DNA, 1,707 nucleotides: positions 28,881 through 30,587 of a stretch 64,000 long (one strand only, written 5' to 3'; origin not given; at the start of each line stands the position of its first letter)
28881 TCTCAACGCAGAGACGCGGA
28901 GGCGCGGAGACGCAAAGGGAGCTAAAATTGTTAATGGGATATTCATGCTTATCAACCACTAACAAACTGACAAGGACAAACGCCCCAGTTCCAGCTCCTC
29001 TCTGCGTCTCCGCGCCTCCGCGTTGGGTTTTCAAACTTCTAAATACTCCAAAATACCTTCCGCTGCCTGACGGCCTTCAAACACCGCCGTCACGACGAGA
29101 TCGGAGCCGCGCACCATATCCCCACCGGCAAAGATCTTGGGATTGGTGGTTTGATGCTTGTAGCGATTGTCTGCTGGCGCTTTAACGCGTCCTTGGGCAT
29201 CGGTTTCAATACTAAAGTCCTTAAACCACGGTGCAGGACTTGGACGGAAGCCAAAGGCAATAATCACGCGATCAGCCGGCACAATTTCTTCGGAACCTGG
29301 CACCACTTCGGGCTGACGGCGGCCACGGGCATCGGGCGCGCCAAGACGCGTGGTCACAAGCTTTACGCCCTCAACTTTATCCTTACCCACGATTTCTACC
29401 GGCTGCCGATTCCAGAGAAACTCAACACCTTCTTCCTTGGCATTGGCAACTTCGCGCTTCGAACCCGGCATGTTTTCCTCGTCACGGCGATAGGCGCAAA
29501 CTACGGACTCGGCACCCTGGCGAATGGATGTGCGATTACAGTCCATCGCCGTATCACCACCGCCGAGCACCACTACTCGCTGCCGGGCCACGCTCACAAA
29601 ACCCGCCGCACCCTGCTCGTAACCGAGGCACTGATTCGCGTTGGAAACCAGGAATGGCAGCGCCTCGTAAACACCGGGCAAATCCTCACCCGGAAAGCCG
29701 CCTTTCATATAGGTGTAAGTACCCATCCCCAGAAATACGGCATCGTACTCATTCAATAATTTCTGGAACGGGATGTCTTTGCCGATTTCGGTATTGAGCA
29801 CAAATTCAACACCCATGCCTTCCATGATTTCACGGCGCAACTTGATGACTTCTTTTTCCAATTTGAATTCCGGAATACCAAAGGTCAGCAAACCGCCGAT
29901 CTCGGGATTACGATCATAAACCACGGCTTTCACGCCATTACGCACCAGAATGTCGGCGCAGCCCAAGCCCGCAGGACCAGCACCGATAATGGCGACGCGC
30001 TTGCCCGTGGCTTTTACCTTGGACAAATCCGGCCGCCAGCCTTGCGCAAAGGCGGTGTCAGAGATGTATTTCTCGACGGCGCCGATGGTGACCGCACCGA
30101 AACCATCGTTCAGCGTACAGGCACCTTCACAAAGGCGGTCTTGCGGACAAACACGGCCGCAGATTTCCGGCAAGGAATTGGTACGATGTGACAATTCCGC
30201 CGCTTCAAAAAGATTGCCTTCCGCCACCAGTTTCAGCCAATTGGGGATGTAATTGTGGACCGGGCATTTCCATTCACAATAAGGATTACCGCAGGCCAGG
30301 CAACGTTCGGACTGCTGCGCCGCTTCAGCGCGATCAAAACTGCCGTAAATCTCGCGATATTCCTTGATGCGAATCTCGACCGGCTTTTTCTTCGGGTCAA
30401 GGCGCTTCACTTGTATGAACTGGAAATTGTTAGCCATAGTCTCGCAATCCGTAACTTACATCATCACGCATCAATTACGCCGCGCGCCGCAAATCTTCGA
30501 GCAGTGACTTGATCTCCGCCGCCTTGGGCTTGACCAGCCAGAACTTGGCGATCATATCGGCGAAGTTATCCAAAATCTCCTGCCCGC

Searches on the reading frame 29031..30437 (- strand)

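Call 82: search_protein_families(library=pfam, proteins=[window:29031-30437:-], max_evalue=0.00001)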
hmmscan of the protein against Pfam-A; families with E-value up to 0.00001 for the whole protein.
window:29031-30437:- (468 aa): 5 families
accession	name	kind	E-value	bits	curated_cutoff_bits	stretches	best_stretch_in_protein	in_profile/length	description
PF14691.11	Fer4_20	-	1.9e-39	134.4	25.8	1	23-133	1-112/113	Dihydroprymidine dehydrogenase domain II, 4Fe-4S cluster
PF07992.20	Pyr_redox_2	-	1.4e-32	113.7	26.1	1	147-455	2-291/291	Pyridine nucleotide-disulphide oxidoreductase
PF00070.33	Pyr_redox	-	4.4e-11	43.6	22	0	287-360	1-79/82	Pyridine nucleotide-disulphide oxidoreductase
PF13738.12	Pyr_redox_3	-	1.9e-10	40.9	30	0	281-439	160-305/305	Pyridine nucleotide-disulphide oxidoreductase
PF13450.12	NAD_binding_8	-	1.1e-06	29.3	21.9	1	150-184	1-35/68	NAD(P)-binding Rossmann-like domain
